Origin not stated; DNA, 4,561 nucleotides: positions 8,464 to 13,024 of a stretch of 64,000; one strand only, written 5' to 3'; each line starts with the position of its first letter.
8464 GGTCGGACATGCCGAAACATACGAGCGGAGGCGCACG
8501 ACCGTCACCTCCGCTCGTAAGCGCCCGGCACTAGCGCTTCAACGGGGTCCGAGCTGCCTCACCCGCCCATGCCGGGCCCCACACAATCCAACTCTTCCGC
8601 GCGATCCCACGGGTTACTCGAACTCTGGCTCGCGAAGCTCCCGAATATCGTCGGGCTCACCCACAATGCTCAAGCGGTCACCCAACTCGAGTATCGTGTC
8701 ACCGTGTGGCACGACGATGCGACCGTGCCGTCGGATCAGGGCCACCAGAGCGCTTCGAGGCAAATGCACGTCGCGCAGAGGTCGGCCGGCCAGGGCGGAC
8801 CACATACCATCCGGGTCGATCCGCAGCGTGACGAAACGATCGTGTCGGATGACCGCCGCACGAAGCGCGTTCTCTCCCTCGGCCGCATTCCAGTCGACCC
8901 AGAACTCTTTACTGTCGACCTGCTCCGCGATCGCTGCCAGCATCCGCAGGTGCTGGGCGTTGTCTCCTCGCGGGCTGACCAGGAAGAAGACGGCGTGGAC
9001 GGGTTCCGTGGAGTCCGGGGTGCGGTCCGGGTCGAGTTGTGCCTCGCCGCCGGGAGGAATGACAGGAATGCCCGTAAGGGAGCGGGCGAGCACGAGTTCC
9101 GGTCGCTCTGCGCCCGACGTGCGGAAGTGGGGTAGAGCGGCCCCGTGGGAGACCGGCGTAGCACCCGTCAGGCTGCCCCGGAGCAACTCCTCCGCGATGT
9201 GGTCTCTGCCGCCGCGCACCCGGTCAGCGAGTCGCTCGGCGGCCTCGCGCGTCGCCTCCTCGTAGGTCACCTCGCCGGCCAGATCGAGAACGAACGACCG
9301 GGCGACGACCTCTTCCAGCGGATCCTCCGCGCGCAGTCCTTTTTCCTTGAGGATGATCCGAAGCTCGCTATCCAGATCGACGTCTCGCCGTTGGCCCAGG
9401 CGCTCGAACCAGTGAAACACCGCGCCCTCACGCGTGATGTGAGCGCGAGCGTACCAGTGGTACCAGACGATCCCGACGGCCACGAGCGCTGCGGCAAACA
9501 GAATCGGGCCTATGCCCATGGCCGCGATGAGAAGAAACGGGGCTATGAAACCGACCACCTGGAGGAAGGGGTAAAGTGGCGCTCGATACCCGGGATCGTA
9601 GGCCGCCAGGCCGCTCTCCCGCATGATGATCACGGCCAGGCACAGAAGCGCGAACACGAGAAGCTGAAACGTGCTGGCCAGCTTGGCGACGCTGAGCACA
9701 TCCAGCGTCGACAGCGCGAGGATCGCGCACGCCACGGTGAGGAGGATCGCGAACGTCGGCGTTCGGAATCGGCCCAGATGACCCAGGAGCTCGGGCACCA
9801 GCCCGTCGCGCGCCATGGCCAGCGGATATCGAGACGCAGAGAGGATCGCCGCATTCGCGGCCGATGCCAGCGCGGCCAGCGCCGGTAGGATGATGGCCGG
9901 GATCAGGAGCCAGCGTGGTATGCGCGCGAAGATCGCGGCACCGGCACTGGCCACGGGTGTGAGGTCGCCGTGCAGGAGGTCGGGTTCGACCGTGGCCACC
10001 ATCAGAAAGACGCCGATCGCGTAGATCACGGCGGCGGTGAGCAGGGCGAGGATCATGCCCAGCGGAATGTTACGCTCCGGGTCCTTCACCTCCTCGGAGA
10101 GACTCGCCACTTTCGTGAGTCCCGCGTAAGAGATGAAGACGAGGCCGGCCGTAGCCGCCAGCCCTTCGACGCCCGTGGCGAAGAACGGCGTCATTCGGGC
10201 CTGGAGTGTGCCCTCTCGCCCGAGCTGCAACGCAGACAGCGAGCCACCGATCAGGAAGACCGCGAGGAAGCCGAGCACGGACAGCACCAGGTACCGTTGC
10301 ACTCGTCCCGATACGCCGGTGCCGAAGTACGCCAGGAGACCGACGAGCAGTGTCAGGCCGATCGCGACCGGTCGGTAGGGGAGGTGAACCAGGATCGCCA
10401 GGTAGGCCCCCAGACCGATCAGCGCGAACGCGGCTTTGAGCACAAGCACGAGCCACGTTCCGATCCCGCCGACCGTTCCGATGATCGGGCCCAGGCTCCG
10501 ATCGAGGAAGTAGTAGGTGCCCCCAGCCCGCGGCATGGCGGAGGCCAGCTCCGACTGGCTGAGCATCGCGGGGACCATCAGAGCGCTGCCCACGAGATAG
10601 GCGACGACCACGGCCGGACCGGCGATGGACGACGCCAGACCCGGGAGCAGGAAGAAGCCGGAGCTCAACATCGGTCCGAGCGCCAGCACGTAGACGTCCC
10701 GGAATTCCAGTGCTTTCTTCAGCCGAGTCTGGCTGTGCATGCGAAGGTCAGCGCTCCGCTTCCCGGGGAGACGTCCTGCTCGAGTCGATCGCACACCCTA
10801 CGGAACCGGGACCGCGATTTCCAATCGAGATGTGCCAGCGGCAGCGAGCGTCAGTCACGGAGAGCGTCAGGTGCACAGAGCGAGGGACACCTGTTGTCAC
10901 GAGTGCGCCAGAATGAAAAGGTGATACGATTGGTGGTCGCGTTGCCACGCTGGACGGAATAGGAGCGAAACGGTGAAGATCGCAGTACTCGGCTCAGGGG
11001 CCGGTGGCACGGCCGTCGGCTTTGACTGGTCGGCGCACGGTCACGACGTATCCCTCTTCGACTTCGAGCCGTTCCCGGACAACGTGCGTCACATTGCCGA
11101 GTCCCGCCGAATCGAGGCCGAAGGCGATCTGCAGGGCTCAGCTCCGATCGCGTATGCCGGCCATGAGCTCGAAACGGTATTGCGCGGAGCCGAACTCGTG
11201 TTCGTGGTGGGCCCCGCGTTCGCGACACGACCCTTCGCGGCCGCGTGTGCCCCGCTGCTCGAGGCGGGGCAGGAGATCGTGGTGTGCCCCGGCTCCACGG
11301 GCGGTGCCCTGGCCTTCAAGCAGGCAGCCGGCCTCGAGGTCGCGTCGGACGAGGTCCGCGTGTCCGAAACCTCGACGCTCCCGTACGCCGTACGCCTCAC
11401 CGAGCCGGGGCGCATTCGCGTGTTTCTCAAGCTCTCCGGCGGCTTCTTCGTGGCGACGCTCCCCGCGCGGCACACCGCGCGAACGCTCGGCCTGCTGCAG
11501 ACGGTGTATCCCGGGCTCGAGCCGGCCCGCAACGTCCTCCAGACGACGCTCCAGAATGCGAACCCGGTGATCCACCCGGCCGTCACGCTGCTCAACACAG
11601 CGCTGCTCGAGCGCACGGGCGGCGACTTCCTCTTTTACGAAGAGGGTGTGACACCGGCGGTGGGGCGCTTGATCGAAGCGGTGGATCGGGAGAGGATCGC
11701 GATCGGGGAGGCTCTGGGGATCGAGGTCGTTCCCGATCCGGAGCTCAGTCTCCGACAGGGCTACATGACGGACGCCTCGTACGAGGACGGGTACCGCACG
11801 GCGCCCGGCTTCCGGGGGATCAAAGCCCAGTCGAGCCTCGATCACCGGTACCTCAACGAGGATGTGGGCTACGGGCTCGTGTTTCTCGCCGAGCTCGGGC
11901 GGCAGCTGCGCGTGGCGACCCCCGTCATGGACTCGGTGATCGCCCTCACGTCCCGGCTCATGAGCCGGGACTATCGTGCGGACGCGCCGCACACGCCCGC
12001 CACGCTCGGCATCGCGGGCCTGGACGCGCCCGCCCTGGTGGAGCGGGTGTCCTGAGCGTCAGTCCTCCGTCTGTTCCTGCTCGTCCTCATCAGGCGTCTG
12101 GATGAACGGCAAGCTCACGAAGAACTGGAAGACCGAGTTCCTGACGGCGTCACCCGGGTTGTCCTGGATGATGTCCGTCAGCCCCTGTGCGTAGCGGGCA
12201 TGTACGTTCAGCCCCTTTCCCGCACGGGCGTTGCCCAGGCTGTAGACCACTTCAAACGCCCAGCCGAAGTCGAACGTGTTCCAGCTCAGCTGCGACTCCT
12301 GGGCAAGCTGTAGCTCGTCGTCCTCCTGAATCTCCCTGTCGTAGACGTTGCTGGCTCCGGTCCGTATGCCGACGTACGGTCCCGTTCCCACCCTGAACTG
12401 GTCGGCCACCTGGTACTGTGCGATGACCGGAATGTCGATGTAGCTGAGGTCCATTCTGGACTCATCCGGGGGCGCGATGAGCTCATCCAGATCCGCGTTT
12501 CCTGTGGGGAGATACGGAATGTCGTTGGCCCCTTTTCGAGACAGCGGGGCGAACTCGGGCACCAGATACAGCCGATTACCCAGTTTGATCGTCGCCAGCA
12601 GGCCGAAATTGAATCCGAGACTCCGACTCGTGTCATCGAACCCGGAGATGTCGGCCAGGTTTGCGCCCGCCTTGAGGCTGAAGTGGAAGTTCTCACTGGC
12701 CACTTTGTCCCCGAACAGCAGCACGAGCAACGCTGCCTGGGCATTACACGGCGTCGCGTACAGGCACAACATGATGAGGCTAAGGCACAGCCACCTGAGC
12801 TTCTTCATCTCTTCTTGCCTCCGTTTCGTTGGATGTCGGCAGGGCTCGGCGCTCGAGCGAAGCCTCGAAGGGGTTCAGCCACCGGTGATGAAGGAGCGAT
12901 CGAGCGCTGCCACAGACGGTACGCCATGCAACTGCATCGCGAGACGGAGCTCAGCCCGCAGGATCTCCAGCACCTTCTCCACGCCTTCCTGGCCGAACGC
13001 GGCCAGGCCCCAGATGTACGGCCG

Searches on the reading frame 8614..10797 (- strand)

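Call 77: search_protein_families(library=pfam, proteins=[window:8614-10797:-], max_evalue=0.00001)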
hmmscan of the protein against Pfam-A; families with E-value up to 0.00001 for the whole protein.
window:8614-10797:- (727 aa): 4 families
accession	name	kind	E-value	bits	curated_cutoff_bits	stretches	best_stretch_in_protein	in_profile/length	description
PF00324.27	AA_permease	-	4.2e-41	141.6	24.6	1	35-430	2-423/470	Amino acid permease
PF13520.12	AA_permease_2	-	1.9e-35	123.1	27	1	30-426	1-391/427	Amino acid permease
PF02080.26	TrkA_C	-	2.6e-15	56.5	27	1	667-723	10-68/71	TrkA-C domain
PF00359.27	PTS_EIIA_2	-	7.9e-08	32.8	27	1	513-647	18-139/144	Phosphoenolpyruvate-dependent sugar phosphotransferase system, EIIA 2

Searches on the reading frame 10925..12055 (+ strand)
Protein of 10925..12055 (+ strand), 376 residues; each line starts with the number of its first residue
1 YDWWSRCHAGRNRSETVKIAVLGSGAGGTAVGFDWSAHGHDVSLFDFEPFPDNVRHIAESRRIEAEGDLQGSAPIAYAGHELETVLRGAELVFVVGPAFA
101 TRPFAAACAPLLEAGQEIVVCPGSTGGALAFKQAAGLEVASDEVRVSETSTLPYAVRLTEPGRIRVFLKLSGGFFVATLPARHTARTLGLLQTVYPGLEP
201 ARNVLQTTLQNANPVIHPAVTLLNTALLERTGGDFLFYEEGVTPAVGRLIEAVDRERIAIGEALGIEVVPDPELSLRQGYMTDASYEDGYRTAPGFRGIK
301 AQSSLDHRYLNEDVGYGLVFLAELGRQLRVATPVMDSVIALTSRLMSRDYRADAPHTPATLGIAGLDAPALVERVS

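Call 77: search_protein_families(library=pfam, proteins=[window:10925-12055:+], max_evalue=0.00001)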
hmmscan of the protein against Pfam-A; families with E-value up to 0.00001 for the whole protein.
window:10925-12055:+ (376 aa): 2 families
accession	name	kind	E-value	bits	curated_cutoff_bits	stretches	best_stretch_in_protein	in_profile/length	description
PF02317.23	Octopine_DH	-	7.8e-44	149.7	30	1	201-345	2-149/150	NAD/NADP octopine/nopaline dehydrogenase, alpha-helical domain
PF01210.29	NAD_Gly3P_dh_N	-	4.3e-07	30.5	23.1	1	18-121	1-102/158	NAD-dependent glycerol-3-phosphate dehydrogenase N-terminus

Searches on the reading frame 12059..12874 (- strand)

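Call 77: search_protein_families(library=pfam, proteins=[window:12059-12874:-], max_evalue=0.00001)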
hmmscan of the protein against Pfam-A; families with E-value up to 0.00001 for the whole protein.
window:12059-12874:- (271 aa): 2 families
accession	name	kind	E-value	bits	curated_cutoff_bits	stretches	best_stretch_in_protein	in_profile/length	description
PF13568.12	OMP_b-brl_2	-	9.5e-17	62.1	27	1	62-237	8-175/175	Outer membrane protein beta-barrel domain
PF13505.12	OMP_b-brl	-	1.7e-07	32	28.7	1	49-257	4-175/175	Outer membrane protein beta-barrel domain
